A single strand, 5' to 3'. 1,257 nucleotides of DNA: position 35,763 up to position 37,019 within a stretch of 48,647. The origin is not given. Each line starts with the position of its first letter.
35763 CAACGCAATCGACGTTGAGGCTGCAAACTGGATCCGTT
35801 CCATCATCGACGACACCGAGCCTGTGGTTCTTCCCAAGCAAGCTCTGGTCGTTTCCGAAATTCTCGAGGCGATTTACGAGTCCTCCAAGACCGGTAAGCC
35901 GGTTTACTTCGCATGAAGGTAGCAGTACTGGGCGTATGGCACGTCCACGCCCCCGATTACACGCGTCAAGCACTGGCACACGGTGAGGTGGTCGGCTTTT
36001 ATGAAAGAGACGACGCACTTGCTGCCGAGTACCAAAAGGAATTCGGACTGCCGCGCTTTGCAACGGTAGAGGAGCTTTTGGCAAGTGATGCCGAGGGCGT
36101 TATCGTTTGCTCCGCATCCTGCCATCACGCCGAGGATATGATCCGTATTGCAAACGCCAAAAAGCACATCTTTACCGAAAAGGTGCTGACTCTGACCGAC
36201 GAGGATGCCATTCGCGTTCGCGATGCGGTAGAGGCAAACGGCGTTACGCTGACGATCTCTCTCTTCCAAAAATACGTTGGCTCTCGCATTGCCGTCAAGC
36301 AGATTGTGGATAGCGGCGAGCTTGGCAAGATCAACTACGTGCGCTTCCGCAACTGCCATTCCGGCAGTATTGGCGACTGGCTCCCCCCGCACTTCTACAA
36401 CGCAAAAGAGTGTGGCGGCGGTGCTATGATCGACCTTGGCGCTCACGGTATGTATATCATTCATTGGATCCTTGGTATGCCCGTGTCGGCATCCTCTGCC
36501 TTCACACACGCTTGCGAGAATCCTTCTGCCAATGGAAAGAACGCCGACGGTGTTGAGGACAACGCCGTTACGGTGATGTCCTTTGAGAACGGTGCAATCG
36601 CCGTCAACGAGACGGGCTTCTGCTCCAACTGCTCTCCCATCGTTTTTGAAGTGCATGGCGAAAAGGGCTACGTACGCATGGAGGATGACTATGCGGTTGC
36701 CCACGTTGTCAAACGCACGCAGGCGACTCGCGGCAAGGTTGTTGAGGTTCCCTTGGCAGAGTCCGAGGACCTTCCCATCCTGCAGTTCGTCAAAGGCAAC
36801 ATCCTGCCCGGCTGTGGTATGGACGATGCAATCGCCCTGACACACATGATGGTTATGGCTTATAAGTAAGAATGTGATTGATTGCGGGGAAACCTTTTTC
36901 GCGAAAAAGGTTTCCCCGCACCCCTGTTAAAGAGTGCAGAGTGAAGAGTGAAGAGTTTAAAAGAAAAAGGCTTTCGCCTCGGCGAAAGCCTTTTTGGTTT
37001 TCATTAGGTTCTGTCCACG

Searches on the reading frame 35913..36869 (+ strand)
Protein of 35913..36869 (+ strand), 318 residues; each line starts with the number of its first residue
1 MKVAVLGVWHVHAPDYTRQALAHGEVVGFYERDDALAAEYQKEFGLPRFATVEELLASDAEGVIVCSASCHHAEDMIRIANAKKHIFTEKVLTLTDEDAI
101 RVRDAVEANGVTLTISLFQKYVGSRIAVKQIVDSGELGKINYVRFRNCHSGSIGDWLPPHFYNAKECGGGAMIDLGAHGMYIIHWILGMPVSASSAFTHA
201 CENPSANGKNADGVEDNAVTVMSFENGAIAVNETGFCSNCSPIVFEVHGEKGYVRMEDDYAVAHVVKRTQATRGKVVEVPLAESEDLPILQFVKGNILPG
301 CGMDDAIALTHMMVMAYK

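Call 82: search_protein_families(library=pfam, proteins=[window:35913-36869:+], max_evalue=0.0001)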
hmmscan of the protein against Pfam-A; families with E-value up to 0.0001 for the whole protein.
window:35913-36869:+ (318 aa): 3 families
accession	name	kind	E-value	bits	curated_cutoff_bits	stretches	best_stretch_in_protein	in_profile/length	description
PF22725.1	GFO_IDH_MocA_C3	-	2.5e-25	89.3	27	1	127-254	3-123/124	GFO/IDH/MocA C-terminal domain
PF02894.22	GFO_IDH_MocA_C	-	6.6e-17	62.5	22.9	1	129-258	1-134/218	Oxidoreductase family, C-terminal alpha/beta domain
PF01408.29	GFO_IDH_MocA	-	2.8e-13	51.1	24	1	2-115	2-118/120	Oxidoreductase family, NAD-binding Rossmann fold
